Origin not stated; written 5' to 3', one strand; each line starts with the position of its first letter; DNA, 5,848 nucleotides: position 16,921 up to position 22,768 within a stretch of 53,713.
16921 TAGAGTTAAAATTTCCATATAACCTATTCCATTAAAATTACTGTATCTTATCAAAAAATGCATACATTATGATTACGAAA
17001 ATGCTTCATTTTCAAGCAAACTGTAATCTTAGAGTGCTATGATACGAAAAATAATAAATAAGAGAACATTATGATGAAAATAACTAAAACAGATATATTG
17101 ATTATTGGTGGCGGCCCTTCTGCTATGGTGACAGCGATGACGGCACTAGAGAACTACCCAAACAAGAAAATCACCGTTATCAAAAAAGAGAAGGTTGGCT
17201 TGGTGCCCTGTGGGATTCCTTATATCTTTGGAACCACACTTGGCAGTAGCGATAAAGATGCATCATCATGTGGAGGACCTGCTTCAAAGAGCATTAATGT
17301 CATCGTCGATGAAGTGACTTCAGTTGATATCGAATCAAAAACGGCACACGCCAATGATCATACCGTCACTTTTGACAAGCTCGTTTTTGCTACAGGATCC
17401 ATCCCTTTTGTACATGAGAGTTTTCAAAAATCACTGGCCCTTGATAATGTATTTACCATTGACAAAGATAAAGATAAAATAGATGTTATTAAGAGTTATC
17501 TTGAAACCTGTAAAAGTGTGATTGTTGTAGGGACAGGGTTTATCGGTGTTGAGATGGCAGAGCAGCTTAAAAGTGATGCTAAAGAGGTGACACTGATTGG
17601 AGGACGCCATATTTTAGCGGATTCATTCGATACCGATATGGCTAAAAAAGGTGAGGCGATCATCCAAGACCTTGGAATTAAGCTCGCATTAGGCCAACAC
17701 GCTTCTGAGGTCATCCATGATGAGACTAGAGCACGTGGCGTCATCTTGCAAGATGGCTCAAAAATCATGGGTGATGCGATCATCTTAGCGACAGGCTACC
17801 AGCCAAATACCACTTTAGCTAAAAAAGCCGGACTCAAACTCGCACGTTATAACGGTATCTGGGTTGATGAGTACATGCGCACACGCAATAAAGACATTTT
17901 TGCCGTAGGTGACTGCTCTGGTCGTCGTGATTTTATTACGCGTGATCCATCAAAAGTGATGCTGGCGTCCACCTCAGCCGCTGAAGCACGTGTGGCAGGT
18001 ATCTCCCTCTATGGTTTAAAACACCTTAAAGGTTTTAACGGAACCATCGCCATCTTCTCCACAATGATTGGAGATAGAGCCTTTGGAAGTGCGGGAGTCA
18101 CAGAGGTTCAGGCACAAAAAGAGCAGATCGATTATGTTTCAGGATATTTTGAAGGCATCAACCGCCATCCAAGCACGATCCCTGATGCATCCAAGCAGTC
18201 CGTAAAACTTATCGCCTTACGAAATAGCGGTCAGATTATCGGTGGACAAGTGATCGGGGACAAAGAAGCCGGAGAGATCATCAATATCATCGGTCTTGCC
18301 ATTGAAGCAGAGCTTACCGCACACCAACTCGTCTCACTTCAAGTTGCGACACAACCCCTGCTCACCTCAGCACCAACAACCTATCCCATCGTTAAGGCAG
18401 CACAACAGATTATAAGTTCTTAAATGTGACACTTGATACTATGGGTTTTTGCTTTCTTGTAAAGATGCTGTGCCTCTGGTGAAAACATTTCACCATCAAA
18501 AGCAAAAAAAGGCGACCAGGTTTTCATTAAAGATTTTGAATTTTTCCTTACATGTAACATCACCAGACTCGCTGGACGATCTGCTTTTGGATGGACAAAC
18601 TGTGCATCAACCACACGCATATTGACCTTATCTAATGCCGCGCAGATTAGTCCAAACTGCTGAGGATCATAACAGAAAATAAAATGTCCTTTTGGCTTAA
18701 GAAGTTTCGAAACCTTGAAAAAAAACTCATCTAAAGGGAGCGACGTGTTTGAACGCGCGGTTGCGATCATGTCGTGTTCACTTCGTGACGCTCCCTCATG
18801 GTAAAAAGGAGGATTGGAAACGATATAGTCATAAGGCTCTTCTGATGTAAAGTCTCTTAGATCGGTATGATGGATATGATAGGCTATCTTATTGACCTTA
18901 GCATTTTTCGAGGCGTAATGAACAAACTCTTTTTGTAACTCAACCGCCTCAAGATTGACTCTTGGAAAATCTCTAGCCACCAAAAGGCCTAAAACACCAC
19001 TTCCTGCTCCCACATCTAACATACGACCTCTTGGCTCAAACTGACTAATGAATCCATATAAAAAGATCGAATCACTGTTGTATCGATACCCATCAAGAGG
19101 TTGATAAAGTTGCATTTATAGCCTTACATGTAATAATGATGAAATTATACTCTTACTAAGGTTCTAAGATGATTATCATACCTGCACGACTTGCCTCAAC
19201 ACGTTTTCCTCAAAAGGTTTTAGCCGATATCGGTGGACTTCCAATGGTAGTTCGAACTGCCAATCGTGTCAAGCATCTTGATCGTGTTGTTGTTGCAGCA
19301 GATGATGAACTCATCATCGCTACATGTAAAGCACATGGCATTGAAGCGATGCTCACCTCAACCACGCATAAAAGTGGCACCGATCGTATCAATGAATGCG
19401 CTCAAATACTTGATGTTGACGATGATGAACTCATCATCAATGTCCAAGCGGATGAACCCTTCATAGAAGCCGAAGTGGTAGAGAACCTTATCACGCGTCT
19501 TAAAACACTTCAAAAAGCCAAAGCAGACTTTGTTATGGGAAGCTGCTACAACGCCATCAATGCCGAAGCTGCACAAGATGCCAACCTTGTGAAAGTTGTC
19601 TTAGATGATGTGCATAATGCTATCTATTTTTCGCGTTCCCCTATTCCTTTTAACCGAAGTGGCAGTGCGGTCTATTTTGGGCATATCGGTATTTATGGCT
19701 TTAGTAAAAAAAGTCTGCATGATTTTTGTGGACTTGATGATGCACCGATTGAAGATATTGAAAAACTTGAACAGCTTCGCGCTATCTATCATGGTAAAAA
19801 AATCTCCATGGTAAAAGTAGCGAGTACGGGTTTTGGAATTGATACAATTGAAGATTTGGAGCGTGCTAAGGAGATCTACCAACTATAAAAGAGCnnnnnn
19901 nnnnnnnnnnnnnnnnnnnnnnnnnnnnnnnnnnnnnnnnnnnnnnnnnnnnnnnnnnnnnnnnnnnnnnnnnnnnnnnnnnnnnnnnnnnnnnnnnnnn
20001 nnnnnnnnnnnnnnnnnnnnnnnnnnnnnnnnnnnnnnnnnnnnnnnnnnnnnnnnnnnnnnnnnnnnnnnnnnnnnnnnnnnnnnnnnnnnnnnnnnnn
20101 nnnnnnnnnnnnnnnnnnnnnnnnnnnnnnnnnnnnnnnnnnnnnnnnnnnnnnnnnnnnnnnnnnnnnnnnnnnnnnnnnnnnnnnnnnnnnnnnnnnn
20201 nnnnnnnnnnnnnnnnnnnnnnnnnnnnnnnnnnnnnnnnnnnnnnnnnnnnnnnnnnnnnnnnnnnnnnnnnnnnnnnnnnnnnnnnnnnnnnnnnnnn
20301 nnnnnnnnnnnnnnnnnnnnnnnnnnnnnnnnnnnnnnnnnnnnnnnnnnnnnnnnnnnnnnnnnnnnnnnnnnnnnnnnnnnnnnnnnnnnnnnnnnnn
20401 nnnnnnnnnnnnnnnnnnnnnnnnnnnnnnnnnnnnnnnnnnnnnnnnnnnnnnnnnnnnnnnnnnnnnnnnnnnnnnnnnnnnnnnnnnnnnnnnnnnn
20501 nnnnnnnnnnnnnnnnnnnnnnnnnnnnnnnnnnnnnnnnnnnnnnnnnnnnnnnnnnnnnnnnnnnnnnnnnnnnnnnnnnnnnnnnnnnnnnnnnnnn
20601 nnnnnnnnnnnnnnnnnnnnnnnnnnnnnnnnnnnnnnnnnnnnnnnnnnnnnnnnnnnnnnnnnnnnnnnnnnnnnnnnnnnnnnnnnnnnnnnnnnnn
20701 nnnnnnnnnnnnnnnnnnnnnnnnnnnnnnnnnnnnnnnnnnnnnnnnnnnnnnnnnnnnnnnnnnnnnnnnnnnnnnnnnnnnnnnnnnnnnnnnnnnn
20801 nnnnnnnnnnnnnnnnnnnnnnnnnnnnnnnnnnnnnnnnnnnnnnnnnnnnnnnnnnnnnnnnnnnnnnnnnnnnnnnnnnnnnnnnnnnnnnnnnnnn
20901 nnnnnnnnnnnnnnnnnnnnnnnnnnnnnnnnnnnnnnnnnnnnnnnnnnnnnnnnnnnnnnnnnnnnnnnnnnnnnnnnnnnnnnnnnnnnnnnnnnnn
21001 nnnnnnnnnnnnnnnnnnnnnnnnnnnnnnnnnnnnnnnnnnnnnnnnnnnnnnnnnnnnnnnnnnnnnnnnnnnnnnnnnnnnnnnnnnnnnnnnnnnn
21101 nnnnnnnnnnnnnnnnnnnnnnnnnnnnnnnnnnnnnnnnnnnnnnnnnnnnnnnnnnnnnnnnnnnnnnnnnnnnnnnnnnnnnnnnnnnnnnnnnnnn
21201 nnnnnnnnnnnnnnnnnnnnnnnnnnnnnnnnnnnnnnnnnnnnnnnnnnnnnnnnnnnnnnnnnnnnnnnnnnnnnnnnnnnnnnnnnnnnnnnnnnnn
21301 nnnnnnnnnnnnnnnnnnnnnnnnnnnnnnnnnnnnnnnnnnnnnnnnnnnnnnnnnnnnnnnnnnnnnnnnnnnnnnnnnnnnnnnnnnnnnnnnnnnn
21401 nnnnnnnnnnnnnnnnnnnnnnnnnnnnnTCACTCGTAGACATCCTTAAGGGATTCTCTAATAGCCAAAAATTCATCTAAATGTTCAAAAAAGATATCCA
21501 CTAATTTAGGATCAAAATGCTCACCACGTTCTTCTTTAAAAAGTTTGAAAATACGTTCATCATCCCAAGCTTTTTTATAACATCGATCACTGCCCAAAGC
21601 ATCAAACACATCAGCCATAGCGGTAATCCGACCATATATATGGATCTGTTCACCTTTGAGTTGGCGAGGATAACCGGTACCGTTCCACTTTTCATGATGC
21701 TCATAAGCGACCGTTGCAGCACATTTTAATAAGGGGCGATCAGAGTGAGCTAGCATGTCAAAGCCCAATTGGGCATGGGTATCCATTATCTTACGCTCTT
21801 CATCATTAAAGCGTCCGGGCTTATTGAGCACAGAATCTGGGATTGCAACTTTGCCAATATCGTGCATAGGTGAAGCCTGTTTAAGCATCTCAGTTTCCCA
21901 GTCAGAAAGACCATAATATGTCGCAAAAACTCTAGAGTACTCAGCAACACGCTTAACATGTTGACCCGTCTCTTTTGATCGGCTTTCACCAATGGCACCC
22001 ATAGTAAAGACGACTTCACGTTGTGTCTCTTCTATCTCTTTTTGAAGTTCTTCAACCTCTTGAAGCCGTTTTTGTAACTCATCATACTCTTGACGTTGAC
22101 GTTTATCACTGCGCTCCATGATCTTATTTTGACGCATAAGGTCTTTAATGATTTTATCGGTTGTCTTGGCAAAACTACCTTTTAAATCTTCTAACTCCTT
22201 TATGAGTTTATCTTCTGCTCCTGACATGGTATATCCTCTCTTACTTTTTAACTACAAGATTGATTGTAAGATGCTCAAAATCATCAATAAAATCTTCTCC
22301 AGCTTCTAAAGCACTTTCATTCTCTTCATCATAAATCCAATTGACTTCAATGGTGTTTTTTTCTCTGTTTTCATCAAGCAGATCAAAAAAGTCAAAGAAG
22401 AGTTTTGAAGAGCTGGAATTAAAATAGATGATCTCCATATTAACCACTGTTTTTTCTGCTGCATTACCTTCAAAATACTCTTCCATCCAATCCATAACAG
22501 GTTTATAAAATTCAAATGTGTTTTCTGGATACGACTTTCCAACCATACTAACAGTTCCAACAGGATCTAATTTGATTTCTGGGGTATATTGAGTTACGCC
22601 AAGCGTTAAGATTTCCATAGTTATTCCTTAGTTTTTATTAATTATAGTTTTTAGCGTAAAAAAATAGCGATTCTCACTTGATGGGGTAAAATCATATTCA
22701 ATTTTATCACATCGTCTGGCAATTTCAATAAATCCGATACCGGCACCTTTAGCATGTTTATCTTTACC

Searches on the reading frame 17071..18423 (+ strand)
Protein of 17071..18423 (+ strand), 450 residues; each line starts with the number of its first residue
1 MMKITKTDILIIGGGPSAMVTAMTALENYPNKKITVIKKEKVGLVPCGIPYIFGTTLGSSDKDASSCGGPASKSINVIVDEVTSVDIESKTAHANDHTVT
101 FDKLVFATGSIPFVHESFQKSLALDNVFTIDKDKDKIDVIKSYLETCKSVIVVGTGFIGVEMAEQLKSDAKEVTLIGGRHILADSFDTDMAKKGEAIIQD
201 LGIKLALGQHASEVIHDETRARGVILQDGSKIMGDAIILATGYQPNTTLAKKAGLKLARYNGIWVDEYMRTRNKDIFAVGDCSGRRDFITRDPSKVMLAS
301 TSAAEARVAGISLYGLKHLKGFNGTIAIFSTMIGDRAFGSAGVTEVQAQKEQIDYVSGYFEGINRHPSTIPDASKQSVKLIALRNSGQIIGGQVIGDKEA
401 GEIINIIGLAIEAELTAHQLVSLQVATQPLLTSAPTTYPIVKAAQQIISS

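Call 5: search_protein_families(library=pfam, proteins=[window:17071-18423:+], max_evalue=0.01)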
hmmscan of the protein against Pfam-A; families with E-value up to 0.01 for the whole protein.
window:17071-18423:+ (450 aa): 16 families
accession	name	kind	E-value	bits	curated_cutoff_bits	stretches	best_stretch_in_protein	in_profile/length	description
PF07992.20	Pyr_redox_2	-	1.7e-50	172.6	26.1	1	8-305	2-290/291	Pyridine nucleotide-disulphide oxidoreductase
PF02852.28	Pyr_redox_dim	-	1.6e-16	60.9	25.3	1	331-436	4-107/110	Pyridine nucleotide-disulphide oxidoreductase, dimerisation domain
PF00070.33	Pyr_redox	-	1.1e-12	48.7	22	1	149-228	1-81/82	Pyridine nucleotide-disulphide oxidoreductase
PF13738.12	Pyr_redox_3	-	4.5e-10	39.7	30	1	147-280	164-305/305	Pyridine nucleotide-disulphide oxidoreductase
PF03486.20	HI0933_like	-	4.5e-08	33.3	50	0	8-41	2-33/244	HI0933-like protein Rossmann domain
PF13454.12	NAD_binding_9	-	1.9e-06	28.4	21.8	0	213-243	122-154/155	FAD-NAD(P)-binding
PF13434.12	Lys_Orn_oxgnase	-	2.1e-06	27.6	21.3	1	83-174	130-215/339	L-lysine 6-monooxygenase/L-ornithine 5-monooxygenase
PF01266.30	DAO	-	2.6e-05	24.3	27.9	0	198-301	159-270/353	FAD dependent oxidoreductase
PF13450.12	NAD_binding_8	-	9.8e-05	23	21.9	0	11-40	1-29/68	NAD(P)-binding Rossmann-like domain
PF13241.12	NAD_binding_7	-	0.00041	21.3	22.1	0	1-40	2-39/104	Putative NAD(P)-binding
PF06690.17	HcgC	-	0.0017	18.4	31.4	1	134-237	26-123/248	FeGP cofactor biosynthesis protein, methyltransferase HcgC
PF00890.30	FAD_binding_2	-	0.0029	17.3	20.4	0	8-42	1-33/414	FAD binding domain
PF04820.20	Trp_halogenase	-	0.0034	16.7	21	0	8-48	1-43/458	Tryptophan halogenase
PF01882.25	DUF58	-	0.004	16.8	23.4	0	258-304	20-66/216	Protein of unknown function DUF58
PF01134.28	GIDA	-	0.0045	16.5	22.1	0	209-243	116-150/391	Glucose inhibited division protein A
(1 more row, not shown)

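Call 7: search_solved_structures(query=window:17071-18423:+, max_evalue=1e-10, show_alignments=1)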
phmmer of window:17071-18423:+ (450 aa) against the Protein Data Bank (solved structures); distinct sequences matched with E-value up to 1e-10: 103 (the best 60 are shown).
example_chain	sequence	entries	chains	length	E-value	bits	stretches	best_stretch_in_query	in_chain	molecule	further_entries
6pfz_D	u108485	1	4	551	1.4e-46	162.4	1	8-443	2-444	NADH oxidase (NoxA-3)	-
5l1n_A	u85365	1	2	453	4.3e-40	141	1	6-400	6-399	Coenzyme A disulfide reductase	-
8a56_A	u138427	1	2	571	3.2e-39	138.1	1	9-435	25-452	Coenzyme A-persulfide reductase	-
4fx9_A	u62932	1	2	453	1.6e-38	135.8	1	6-400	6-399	Coenzyme A disulfide reductase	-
3kd9_A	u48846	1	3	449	3.5e-38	134.7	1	8-400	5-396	Coenzyme A disulfide reductase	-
3icr_A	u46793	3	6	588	8.8e-37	130.1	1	9-441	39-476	Coenzyme A-Disulfide Reductase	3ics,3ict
3cgb_A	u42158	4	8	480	1.5e-34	122.8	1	9-433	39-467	Pyridine nucleotide-disulfide oxidoreductase, class I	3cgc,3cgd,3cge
5er0_A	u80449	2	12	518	5.1e-31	111.1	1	10-438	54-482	NADH oxidase | NAD(FAD)-dependent dehydrogenase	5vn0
2bc0_A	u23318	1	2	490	6.8e-31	110.7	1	8-426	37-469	NADH Oxidase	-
5voh_A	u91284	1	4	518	2.9e-30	108.6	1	10-438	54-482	NADH oxidase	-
3ntd_A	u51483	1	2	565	3.6e-30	108.3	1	9-434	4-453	FAD-dependent pyridine nucleotide-disulphide oxidoreductase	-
3nta_A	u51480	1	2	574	3.9e-30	108.2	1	9-434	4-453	FAD-dependent pyridine nucleotide-disulphide oxidoreductase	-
2bc1_A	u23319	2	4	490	1.5e-29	106.3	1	9-426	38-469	NADH Oxidase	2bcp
4ocg_A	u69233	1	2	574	5.3e-29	104.5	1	9-434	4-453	FAD-dependent pyridine nucleotide-disulphide oxidoreductase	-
3nt6_A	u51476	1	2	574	8.5e-29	103.8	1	9-434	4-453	FAD-dependent pyridine nucleotide-disulphide oxidoreductase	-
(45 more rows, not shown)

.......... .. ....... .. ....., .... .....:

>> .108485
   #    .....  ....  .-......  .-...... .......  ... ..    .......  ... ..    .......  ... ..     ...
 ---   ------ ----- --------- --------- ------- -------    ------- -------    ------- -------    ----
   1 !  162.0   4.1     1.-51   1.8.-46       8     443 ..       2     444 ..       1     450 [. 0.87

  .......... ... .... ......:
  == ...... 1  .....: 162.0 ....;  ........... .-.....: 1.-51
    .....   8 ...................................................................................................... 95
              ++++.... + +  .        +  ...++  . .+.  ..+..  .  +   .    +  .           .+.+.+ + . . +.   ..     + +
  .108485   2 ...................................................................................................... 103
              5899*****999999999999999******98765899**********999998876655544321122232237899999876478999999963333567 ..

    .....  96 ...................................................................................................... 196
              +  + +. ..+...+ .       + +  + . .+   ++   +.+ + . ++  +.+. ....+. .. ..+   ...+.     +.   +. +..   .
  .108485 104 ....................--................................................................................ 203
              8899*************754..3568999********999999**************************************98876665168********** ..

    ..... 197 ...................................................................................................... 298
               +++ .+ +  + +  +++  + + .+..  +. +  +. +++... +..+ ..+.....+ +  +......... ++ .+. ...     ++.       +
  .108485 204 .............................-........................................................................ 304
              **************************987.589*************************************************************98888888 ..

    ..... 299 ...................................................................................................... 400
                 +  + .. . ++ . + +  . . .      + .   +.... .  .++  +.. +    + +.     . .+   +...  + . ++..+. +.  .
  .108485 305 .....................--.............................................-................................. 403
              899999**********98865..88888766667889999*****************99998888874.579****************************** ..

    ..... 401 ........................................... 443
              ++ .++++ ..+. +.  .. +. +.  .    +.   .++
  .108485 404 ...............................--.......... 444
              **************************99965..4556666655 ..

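Call 70: find_related_loci(query=window:17071-18423:+, collection=metagenome_contigs, flank=10000)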
Query window:17071-18423:+ (450 aa) in metagenome_contigs; peptide patterns used: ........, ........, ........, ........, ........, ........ (x = any residue, [..] = any of these).
600 stretches matched a pattern (row limit reached: there are more); 386 encode a relative of the query (tblastn E <= 1e-3); the best 80 are kept; 80 distinct loci.
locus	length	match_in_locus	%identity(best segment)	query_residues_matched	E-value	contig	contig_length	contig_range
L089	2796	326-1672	76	2-450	0e+0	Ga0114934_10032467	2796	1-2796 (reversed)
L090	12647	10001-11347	74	2-450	0e+0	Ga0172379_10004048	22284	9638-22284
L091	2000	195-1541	71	2-450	0e+0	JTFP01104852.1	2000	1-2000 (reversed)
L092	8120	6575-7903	69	6-448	0e+0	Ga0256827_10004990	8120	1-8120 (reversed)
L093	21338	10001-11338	69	2-448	0e+0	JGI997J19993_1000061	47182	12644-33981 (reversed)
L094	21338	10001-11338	69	1-448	0e+0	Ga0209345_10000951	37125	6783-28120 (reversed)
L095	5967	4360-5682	69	7-448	0e+0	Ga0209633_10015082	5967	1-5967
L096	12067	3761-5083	69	7-448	0e+0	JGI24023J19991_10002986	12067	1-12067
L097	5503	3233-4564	69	2-446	0e+0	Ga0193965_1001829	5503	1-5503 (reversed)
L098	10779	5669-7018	67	2-450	0e+0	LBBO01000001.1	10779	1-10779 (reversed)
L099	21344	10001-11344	67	2-450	0e+0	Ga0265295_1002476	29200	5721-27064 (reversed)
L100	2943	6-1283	67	24-450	0e+0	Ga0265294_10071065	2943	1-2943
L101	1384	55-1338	64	22-445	0e+0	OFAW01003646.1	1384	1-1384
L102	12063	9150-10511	57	2-447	9e-166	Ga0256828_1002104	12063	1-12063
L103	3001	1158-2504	58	2-447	1e-174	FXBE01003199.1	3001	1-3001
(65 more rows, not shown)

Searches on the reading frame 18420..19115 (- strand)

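Call 5: search_protein_families(library=pfam, proteins=[window:18420-19115:-], max_evalue=0.01)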
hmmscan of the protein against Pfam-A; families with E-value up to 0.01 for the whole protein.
window:18420-19115:- (231 aa): 15 families
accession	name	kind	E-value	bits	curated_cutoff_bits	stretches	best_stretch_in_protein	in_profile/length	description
PF05175.20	MTS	-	2.4e-18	66.8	23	1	28-121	31-127/170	Methyltransferase small domain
PF13847.12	Methyltransf_31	-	1.3e-09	38.3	27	1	30-149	5-111/145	Methyltransferase domain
PF13649.12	Methyltransf_25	-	2.4e-08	35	27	1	33-106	2-76/97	Methyltransferase domain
PF06325.19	PrmA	-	2.2e-07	31.1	22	1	27-101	160-233/296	Ribosomal protein L11 methyltransferase (PrmA)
PF08242.18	Methyltransf_12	-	1.2e-05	26.4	30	1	33-101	1-72/98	Methyltransferase domain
PF02527.21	GidB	-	6.7e-05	22.7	27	1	15-100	37-121/184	rRNA small subunit methyltransferase G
PF03602.21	Cons_hypoth95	-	0.00012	22.2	24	1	22-111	35-130/182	Conserved hypothetical protein 95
PF02475.24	TRM5-TYW2_MTfase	-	0.00017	22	28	1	29-102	37-112/164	TRM5/TYW2 methyltransferase domain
PF08241.18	Methyltransf_11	-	0.00025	22.1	21.2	1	33-146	1-94/95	Methyltransferase domain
PF13489.12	Methyltransf_23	-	0.00028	21.1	27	1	26-150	20-119/164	Methyltransferase domain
PF01170.24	UPF0020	-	0.00057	20.1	22.3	1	52-105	76-132/197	RMKL-like, methyltransferase domain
PF10294.15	Methyltransf_16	-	0.0011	19.2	21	1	31-105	49-131/174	Lysine methyltransferase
PF07669.17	Eco57I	-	0.0016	19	25.3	1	76-147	54-132/171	Eco57I restriction-modification methylase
PF01135.25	PCMT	-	0.0016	18.7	20.3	1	26-99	71-147/210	Protein-L-isoaspartate(D-aspartate) O-methyltransferase (PCMT)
PF02353.26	CMAS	-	0.0098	15.7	27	0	26-111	60-144/273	Mycolic acid cyclopropane synthetase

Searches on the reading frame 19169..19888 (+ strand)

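Call 5: search_protein_families(library=pfam, proteins=[window:19169-19888:+], max_evalue=0.01)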
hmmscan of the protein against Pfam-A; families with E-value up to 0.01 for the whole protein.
window:19169-19888:+ (239 aa): 3 families
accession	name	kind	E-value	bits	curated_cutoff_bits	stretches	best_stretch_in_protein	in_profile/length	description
PF02348.25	CTP_transf_3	-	1.9e-53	181.9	22.6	1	1-212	1-217/217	Cytidylyltransferase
PF12804.13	NTP_transf_3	-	2.4e-07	31.5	27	1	15-113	15-113/160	MobA-like NTP transferase domain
PF01983.22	CofC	-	0.0079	15.9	22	1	27-111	34-113/217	Guanylyl transferase CofC like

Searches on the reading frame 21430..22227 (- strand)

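Call 24: search_protein_families(library=ncbifam, proteins=[window:21430-22227:-], max_evalue=0.00001)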
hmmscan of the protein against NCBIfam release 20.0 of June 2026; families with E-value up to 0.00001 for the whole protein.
window:21430-22227:- (265 aa): 1 family
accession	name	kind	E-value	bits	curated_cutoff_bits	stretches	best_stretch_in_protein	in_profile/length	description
NF053512.1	nitric_RR_NosR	exception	1.7e-36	126.2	400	1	21-255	129-359/422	response regulator c-di-GMP phosphodiesterase, NosR family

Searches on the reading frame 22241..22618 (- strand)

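Call 56: search_protein_families(library=pfam, proteins=[window:22241-22618:-], max_evalue=1e-8)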
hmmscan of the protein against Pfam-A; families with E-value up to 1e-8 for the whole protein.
window:22241-22618:- (125 aa): 1 family
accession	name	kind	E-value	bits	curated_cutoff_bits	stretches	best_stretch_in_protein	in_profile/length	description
PF09345.15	SiaC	-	9.2e-38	129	24.5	1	9-122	4-118/120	SiaC family regulatory phosphoprotein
